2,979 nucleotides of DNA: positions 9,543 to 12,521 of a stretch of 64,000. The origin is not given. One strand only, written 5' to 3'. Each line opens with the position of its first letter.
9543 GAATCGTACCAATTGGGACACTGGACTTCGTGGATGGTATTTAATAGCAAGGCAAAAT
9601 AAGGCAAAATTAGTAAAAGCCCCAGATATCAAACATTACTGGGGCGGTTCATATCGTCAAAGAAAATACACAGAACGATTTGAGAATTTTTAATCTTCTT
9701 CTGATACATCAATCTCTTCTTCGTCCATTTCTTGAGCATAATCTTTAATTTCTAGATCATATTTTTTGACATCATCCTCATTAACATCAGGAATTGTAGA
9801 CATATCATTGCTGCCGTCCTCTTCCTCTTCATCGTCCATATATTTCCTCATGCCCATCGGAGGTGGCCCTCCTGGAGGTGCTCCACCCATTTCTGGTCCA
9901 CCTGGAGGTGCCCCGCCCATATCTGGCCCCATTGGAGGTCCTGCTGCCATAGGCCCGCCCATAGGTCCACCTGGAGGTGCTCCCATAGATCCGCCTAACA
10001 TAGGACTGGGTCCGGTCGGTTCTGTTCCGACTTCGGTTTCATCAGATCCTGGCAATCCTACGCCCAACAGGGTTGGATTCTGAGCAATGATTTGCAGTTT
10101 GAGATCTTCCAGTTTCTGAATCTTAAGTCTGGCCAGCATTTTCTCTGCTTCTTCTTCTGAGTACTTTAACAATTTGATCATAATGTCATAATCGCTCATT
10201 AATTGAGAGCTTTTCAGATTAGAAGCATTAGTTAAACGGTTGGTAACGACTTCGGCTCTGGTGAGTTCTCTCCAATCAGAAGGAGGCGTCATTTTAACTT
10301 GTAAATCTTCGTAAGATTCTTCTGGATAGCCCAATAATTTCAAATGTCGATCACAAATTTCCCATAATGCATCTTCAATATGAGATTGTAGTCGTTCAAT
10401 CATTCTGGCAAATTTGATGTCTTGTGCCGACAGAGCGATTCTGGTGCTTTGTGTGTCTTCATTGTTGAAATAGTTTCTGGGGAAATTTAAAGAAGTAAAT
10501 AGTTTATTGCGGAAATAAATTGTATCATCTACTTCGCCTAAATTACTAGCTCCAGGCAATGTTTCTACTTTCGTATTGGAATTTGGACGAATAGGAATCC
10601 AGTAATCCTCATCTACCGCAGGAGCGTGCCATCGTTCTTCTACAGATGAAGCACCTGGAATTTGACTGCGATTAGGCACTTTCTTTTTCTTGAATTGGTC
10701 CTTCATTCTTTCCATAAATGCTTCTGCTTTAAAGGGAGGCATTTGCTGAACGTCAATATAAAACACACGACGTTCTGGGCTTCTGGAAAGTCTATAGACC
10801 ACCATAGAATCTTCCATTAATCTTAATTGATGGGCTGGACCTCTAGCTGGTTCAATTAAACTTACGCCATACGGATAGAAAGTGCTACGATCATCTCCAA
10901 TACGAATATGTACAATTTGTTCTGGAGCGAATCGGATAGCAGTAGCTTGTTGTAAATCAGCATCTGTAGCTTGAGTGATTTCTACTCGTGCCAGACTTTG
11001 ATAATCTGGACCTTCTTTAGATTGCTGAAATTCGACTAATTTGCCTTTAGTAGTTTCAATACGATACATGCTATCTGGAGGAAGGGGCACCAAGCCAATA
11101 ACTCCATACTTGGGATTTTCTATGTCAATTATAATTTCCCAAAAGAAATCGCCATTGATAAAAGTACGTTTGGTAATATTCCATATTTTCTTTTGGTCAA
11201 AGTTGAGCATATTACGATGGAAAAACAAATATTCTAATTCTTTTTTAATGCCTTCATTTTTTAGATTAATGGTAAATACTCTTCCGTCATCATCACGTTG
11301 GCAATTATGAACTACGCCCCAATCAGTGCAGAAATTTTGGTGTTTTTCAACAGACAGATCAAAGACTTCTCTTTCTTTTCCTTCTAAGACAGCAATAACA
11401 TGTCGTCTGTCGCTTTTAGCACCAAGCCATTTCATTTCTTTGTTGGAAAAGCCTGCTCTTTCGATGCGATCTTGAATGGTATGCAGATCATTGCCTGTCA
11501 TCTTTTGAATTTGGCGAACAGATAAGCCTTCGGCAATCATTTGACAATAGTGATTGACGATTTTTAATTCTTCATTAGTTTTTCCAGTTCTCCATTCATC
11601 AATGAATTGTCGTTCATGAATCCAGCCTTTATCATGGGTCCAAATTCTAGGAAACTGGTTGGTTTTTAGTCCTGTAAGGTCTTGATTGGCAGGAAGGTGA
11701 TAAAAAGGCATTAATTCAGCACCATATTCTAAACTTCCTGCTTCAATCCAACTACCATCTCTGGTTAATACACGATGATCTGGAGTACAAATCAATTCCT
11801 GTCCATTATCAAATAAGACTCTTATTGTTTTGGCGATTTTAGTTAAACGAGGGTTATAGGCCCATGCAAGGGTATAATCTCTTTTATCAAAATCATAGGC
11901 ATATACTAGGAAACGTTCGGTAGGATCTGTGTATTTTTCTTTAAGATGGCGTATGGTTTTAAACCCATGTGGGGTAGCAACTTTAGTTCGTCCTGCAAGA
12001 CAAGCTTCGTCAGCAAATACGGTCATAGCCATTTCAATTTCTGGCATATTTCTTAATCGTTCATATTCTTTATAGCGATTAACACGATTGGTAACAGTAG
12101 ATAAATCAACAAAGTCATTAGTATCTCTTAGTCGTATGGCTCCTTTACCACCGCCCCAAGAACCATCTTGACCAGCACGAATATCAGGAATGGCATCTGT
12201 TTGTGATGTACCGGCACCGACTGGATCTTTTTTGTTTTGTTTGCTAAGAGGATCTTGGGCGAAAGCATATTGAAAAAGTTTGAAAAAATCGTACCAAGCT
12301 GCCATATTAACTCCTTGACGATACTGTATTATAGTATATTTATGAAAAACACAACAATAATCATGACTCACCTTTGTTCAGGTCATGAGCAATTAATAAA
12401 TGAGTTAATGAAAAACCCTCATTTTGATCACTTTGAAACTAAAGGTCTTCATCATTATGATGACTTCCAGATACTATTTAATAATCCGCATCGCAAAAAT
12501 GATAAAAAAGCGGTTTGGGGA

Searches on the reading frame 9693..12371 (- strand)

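Call 18: search_protein_families(library=phrogs, proteins=[window:9693-12371:-], max_evalue=0.001)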
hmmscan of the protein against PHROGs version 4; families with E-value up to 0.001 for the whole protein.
window:9693-12371:- (893 aa): 2 families
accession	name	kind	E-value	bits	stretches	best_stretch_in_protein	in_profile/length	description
phrog_213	-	head and packaging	9.3e-79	266.4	1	358-751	89-496/528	portal protein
phrog_9232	-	head and packaging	7.2e-08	32.7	1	406-521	140-236/502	portal protein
